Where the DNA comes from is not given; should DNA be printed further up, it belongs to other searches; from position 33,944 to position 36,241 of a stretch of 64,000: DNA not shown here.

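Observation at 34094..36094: In-frame fusion of a GT4 glycolipid-synthase-like glycosyltransferase with a full-length RecX-like domain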

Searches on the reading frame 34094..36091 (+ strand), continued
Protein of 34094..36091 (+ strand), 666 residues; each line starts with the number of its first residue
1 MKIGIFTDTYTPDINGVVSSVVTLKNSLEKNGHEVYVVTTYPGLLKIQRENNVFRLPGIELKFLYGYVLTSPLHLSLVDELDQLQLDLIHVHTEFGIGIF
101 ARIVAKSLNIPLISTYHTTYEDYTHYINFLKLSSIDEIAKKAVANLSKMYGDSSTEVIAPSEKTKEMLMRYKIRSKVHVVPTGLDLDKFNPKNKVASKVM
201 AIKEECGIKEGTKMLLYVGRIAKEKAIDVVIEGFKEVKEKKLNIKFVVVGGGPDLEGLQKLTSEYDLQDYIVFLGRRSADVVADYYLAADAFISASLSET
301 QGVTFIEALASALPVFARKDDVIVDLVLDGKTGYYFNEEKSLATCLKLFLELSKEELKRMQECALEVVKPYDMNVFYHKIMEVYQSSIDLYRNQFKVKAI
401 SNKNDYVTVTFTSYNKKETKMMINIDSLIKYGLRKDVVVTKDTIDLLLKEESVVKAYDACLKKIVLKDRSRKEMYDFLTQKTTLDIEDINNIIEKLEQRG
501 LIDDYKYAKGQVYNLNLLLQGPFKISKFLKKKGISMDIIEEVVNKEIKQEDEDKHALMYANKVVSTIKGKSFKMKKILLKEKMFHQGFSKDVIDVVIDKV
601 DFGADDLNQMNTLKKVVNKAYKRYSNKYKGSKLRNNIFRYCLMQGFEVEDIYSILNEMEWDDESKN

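Call 48: fold_search(model_id=the predicted structure, library=pdb)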
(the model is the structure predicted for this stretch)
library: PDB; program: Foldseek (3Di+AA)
matches with E <= 10: 1678; with E <= 0.001: 516
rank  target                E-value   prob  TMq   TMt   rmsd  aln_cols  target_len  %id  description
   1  3c48_B                1.3e-22  1.00  0.31  0.49  11.7       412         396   21  Structure of the retaining glycosyltransferase MshA: The first step in mycothiol biosynthesis. Organism: Corynebacteri (released 2008-03-25)
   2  6n1x                  1.9e-22  1.00  0.41  0.66   6.9       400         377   22  BshA from Staphylococcus aureus complexed with UDP and N-acetylglucosamine (released 2019-08-21)
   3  3c4q_A                9.2e-22  1.00  0.41  0.64   7.0       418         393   21  Structure of the retaining glycosyltransferase MshA : The first step in mycothiol biosynthesis. Organism : Corynebacte (released 2008-04-01)
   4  3c4q_B                1.6e-21  1.00  0.41  0.63   7.1       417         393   21  Structure of the retaining glycosyltransferase MshA : The first step in mycothiol biosynthesis. Organism : Corynebacte (released 2008-04-01)
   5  6d9t                  2.1e-21  1.00  0.41  0.67   6.8       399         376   22  BshA from Staphylococcus aureus complexed with UDP (released 2019-05-08)
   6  3c48_A                2.1e-21  1.00  0.30  0.48  12.0       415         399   22  Structure of the retaining glycosyltransferase MshA: The first step in mycothiol biosynthesis. Organism: Corynebacteri (released 2008-03-25)
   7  5d01_B                2.9e-20  1.00  0.40  0.67   6.3       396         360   21  Crystal structure of BshA from B. subtilis complexed with N-acetylglucosaminyl-malate (released 2016-09-07)
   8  5d00_B                8.9e-20  1.00  0.40  0.68   6.1       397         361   22  Crystal structure of BshA from B. subtilis complexed with N-acetylglucosaminyl-malate and UMP (released 2016-09-07)
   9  3mbo_C                1.7e-19  1.00  0.39  0.63   7.2       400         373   22  Crystal Structure of the Glycosyltransferase BaBshA bound with UDP and L-malate (released 2010-09-29)
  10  5d00_A                2.1e-19  1.00  0.40  0.67   6.2       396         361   21  Crystal structure of BshA from B. subtilis complexed with N-acetylglucosaminyl-malate and UMP (released 2016-09-07)
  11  3mbo_D                3.7e-19  1.00  0.41  0.68   6.4       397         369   22  Crystal Structure of the Glycosyltransferase BaBshA bound with UDP and L-malate (released 2010-09-29)
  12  2jjm_A                7.6e-19  1.00  0.40  0.68   6.5       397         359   22  Crystal Structure of a family GT4 glycosyltransferase from Bacillus anthracis ORF BA1558. (released 2008-08-05)
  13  3mbo_A                1.0e-18  1.00  0.39  0.63   7.1       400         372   22  Crystal Structure of the Glycosyltransferase BaBshA bound with UDP and L-malate (released 2010-09-29)
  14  2gej                  1.2e-18  1.00  0.40  0.69   6.0       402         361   21  Crystal Structure of phosphatidylinositol mannosyltransferase (PimA) from Mycobacterium smegmatis in complex with GDP-Ma (released 2007-04-03)
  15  5d01_A                1.6e-18  1.00  0.39  0.65   6.4       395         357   21  Crystal structure of BshA from B. subtilis complexed with N-acetylglucosaminyl-malate (released 2016-09-07)
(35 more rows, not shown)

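Call 49: find_encoding_contigs(protein=P0001, flank=6000, max_places=2)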
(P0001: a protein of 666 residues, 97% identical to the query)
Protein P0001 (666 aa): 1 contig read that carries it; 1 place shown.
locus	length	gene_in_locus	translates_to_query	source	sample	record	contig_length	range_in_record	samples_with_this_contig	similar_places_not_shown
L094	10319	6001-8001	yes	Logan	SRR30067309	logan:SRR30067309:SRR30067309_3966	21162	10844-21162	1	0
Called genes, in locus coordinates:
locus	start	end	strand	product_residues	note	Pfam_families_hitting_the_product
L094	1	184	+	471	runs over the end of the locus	PF00224:PK, PF02887:PK_C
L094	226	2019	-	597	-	PF00753:Lactamase_B, PF23023:Anti-Pycsar_Apyc1 (faint), PF12706:Lactamase_B_2, PF22505:RNase_J_b_CASP, PF07521:RMMBL, PF17770:RNase_J_C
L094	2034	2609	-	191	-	PF01327:Pep_deformylase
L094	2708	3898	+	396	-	PF01098:FTSW_RODA_SPOVE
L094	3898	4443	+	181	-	PF03602:Cons_hypoth95, PF05175:MTS, PF02005:TRM (weak), PF02086:MethyltransfD12 (faint), PF13847:Methyltransf_31 (weak)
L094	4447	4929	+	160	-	PF01467:CTP_transf_like, PF08218:Citrate_ly_lig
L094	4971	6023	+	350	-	PF03706:LPG_synthase_TM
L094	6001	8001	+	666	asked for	PF13439:Glyco_transf_4, PF13477:Glyco_trans_4_2 (faint), PF13579:Glyco_trans_4_4, PF00534:Glycos_transf_1, PF13692:Glyco_trans_1_4, PF21982:RecX_HTH1 (faint)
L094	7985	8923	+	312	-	PF01966:HD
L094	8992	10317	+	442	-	?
